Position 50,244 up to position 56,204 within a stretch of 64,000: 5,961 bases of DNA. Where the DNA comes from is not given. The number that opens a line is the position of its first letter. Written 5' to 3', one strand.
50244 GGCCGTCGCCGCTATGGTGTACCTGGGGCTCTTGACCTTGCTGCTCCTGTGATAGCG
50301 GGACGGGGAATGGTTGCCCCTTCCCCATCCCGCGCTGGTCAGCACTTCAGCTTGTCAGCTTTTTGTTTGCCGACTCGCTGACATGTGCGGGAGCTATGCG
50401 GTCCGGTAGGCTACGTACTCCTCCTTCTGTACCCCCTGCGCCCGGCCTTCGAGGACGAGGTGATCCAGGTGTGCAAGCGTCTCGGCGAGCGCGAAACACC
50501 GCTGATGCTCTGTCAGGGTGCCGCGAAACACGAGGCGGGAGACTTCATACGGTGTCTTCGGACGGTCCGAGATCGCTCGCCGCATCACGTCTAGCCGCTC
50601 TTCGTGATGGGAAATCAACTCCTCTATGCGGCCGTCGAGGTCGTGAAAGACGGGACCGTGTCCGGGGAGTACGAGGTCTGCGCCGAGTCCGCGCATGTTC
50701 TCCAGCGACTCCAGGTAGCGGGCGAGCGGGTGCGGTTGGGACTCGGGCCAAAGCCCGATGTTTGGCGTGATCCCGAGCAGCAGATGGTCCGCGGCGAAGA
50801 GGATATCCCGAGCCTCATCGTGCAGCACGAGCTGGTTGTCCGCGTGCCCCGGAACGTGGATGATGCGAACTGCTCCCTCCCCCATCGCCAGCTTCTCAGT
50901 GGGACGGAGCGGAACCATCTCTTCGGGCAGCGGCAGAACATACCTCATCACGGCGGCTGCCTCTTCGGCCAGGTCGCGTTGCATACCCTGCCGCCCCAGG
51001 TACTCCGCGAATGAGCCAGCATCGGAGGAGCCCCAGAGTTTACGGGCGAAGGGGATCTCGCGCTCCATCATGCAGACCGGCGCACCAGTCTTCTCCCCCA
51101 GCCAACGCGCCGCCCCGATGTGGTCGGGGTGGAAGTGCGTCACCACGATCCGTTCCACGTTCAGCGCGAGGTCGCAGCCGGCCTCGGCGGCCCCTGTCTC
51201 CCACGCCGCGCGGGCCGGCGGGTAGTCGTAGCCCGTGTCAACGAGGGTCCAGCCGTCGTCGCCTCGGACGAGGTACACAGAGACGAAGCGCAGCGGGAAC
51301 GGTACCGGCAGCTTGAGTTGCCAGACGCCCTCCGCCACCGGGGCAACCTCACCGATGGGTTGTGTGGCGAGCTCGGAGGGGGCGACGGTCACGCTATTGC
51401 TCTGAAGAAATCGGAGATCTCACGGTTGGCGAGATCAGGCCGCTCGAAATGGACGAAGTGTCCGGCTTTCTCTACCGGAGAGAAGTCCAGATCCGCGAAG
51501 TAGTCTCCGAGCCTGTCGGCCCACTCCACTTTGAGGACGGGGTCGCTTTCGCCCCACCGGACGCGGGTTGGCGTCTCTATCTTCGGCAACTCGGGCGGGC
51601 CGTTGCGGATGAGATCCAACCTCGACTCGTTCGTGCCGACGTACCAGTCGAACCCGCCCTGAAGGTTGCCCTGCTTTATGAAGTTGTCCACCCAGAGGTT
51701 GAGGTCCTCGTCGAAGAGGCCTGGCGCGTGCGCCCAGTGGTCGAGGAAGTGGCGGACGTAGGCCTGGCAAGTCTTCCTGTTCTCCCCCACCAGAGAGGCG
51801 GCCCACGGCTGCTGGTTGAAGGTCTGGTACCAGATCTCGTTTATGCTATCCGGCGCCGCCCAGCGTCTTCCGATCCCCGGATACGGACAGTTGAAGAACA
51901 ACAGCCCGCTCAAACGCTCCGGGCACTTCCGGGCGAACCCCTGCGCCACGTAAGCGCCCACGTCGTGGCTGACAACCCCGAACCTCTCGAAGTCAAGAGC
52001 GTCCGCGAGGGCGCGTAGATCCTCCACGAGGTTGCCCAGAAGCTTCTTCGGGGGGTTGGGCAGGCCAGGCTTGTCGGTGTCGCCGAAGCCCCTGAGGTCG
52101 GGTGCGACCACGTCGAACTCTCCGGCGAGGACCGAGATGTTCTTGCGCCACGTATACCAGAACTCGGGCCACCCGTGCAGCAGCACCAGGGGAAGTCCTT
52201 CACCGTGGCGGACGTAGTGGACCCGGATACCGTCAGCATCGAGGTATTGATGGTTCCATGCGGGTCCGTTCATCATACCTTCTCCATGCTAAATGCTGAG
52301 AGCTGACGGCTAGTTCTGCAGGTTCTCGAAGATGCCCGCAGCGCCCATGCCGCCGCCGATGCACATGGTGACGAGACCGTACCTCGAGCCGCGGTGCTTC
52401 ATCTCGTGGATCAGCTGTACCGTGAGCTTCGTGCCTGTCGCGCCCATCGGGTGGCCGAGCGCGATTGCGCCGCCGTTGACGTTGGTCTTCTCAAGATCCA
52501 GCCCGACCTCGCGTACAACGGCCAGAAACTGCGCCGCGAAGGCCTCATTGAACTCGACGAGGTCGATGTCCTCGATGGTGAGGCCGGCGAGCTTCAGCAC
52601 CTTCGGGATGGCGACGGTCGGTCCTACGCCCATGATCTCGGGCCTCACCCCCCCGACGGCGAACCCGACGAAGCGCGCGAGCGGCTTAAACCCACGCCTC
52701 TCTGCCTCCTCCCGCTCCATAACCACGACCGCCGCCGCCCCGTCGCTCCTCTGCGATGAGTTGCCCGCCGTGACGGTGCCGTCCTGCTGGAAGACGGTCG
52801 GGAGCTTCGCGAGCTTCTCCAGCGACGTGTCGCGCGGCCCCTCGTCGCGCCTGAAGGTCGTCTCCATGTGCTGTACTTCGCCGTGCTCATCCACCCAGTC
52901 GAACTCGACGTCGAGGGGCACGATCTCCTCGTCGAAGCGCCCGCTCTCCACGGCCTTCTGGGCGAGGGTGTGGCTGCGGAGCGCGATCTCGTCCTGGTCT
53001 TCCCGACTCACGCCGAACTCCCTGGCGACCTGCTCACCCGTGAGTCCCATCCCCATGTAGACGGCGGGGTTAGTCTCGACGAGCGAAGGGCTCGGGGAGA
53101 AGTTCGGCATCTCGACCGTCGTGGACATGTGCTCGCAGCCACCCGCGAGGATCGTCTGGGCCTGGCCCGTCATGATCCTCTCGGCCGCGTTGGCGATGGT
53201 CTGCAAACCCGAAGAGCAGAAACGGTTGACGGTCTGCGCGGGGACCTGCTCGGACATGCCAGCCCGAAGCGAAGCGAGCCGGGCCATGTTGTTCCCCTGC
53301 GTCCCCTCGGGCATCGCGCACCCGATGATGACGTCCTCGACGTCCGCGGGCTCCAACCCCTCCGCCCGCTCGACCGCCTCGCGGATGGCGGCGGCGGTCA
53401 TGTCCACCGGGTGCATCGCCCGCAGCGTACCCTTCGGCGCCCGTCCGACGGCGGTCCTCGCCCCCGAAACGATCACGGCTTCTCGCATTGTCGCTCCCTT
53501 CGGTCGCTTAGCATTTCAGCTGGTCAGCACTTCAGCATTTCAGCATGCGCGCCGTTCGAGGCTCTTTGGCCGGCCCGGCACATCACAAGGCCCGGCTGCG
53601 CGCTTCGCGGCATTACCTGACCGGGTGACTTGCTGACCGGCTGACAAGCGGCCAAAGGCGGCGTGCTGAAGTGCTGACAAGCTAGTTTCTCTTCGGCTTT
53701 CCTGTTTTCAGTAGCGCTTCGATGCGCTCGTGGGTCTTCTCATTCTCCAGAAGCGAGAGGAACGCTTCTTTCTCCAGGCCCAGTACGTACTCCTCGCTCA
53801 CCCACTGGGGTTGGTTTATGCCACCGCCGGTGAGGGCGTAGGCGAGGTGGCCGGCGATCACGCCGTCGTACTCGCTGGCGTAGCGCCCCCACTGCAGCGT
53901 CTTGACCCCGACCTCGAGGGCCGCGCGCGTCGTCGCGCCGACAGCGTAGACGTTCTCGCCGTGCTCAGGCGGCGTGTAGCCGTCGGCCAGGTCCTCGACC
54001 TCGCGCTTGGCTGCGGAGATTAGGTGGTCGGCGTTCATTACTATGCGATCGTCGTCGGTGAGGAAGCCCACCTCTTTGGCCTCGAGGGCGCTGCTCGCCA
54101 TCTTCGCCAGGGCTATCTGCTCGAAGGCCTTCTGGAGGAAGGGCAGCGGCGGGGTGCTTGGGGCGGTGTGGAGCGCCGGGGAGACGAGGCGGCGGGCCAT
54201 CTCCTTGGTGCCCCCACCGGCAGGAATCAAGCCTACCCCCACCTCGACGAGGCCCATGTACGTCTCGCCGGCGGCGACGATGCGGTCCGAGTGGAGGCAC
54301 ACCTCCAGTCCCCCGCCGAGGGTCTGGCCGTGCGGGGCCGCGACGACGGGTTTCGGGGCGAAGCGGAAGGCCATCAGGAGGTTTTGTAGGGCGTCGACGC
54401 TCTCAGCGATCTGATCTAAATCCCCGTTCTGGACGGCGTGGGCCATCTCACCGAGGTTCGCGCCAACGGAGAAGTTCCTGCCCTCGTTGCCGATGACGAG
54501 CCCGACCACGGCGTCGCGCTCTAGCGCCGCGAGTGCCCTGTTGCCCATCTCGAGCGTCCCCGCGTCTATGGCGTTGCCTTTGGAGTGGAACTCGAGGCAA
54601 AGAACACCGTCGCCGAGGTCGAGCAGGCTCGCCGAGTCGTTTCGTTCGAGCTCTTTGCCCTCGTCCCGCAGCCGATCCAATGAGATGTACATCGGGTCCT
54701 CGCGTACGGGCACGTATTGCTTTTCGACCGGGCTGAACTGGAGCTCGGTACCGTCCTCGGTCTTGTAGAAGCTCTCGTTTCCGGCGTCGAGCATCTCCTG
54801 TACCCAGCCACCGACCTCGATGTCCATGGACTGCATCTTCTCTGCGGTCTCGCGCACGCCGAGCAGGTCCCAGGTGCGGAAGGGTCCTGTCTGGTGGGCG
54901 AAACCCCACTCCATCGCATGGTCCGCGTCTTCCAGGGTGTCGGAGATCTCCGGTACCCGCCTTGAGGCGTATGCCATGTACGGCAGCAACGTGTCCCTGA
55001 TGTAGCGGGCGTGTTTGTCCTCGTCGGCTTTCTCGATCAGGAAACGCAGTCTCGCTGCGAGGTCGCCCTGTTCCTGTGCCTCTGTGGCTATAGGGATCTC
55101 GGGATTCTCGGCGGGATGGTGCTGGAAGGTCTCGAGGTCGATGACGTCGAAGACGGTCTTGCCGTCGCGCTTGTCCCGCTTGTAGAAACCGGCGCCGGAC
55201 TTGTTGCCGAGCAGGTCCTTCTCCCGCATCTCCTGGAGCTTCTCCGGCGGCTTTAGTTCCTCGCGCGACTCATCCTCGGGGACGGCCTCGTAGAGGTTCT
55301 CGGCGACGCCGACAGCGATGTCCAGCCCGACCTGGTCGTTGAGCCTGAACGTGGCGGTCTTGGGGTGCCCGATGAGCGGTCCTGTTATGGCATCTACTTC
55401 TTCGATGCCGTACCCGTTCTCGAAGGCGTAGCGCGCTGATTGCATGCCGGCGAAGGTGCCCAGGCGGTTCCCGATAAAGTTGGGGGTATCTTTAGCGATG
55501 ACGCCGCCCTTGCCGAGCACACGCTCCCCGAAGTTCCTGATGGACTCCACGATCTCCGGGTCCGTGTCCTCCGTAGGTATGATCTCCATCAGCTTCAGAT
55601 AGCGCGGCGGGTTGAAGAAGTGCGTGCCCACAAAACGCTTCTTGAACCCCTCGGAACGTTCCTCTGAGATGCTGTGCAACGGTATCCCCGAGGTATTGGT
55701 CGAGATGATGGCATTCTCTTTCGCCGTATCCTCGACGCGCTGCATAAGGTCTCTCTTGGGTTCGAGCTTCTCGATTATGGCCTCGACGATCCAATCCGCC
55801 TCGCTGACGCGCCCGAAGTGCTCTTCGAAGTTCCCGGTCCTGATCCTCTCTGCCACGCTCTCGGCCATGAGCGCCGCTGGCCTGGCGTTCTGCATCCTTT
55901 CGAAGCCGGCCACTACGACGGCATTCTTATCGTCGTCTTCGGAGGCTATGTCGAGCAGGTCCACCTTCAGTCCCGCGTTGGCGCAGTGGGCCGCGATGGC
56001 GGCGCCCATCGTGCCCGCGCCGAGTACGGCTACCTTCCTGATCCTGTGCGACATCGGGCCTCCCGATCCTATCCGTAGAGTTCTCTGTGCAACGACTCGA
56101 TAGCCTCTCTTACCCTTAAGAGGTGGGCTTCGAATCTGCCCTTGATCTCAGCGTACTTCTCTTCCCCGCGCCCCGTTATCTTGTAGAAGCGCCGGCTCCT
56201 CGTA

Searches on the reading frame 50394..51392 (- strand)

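Call 37: search_protein_families(library=pfam, proteins=[window:50394-51392:-], max_evalue=0.00001)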
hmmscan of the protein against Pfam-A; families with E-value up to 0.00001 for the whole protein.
window:50394-51392:- (332 aa): 2 families
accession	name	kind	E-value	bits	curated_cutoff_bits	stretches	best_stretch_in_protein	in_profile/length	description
PF00753.33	Lactamase_B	-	3.8e-32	112.3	22.7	1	34-245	3-196/196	Metallo-beta-lactamase superfamily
PF21221.3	B_lactamase-like_C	-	2.9e-13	49.8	27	1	273-317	1-45/46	Metallo-beta-lactamase-like, C-terminal domain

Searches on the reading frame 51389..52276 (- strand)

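Call 37: search_protein_families(library=pfam, proteins=[window:51389-52276:-], max_evalue=0.00001)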
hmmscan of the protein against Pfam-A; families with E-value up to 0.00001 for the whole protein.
window:51389-52276:- (295 aa): 2 families
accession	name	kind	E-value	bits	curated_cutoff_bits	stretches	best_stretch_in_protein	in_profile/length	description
PF00561.26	Abhydrolase_1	-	5.5e-19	69.2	25.8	1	29-280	2-245/245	alpha/beta hydrolase fold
PF12697.13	Abhydrolase_6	-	3.7e-18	67.4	26.3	1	30-282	1-213/217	Alpha/beta hydrolase family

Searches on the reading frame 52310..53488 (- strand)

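Call 37: search_protein_families(library=pfam, proteins=[window:52310-53488:-], max_evalue=0.00001)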
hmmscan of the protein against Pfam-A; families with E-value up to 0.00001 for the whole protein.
window:52310-53488:- (392 aa): 3 families
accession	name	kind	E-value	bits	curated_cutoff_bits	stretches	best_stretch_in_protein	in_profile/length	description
PF00108.29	Thiolase_N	-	7.4e-70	235.7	26.4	1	5-259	2-259/260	Thiolase, N-terminal domain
PF02803.24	Thiolase_C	-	1.3e-49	167.4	27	1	268-388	2-122/123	Thiolase, C-terminal domain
PF00109.32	ketoacyl-synt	-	3.7e-06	27.2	20.8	0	83-134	166-217/252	Beta-ketoacyl synthase, N-terminal domain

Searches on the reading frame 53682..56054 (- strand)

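Call 37: search_protein_families(library=pfam, proteins=[window:53682-56054:-], max_evalue=0.00001)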
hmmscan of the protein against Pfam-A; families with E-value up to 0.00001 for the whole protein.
window:53682-56054:- (790 aa): 4 families
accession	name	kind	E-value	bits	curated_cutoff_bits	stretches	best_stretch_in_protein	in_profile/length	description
PF02737.24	3HCDH_N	-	1.8e-46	158.8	22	1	7-189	1-179/180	3-hydroxyacyl-CoA dehydrogenase, NAD binding domain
PF00725.27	3HCDH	-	6.4e-18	65.5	22.1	1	193-292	2-96/97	3-hydroxyacyl-CoA dehydrogenase, C-terminal domain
PF00378.25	ECH_1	-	2.2e-17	63.7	27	1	484-623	6-144/251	Enoyl-CoA hydratase/isomerase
PF16113.10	ECH_2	-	1.7e-13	51.3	27.2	1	484-621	3-141/335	Enoyl-CoA hydratase/isomerase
